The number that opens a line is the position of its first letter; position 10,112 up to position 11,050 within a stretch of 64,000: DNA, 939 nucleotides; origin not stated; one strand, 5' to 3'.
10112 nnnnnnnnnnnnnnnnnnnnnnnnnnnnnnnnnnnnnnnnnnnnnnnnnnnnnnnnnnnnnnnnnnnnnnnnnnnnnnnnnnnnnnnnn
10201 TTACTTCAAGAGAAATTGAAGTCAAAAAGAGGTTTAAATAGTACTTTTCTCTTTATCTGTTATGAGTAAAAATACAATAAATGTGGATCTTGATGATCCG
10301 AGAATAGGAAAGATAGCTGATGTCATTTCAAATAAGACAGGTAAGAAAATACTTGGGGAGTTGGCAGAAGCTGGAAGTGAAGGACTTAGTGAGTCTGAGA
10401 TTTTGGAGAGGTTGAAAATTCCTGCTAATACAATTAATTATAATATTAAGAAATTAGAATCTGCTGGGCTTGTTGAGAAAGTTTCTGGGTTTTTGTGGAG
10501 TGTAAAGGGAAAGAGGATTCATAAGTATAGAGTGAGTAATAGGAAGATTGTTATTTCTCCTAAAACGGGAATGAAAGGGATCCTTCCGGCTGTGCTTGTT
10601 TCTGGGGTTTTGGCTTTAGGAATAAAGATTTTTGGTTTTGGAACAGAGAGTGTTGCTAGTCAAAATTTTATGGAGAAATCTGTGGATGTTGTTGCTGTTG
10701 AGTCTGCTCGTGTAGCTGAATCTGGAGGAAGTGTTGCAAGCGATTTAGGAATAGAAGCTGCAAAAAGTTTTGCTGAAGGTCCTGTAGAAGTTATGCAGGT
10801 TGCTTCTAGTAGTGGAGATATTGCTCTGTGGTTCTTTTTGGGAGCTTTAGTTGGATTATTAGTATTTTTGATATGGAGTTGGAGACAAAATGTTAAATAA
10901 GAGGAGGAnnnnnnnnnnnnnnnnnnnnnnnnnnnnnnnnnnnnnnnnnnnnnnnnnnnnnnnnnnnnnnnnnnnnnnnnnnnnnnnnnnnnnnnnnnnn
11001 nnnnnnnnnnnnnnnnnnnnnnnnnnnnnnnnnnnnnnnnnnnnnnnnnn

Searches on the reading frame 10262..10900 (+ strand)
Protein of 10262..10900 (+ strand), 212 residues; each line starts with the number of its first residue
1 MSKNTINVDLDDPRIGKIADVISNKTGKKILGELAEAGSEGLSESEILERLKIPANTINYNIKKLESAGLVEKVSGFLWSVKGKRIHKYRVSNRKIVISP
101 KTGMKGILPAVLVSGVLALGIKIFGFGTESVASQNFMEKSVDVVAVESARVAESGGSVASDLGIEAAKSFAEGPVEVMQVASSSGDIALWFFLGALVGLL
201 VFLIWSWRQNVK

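Call 11: search_protein_families(library=pfam, proteins=[window:10262-10900:+])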
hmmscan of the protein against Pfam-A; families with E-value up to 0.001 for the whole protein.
window:10262-10900:+ (212 aa): 5 families
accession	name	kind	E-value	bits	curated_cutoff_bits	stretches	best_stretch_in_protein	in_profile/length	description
PF12840.13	HTH_20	-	9.8e-12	45.1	27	1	23-74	2-51/51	Helix-turn-helix domain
PF13412.12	HTH_24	-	4.4e-08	33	21.9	1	24-72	2-48/48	Winged helix-turn-helix DNA-binding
PF12802.13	MarR_2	-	2.8e-06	27.8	27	1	30-74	10-53/61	MarR family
PF01978.25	TrmB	-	0.00014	22.1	25.6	1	41-76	22-57/68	Sugar-specific transcriptional regulator TrmB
PF04182.18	B-block_TFIIIC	-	0.00015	22.2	22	1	29-87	6-61/73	B-block binding subunit of TFIIIC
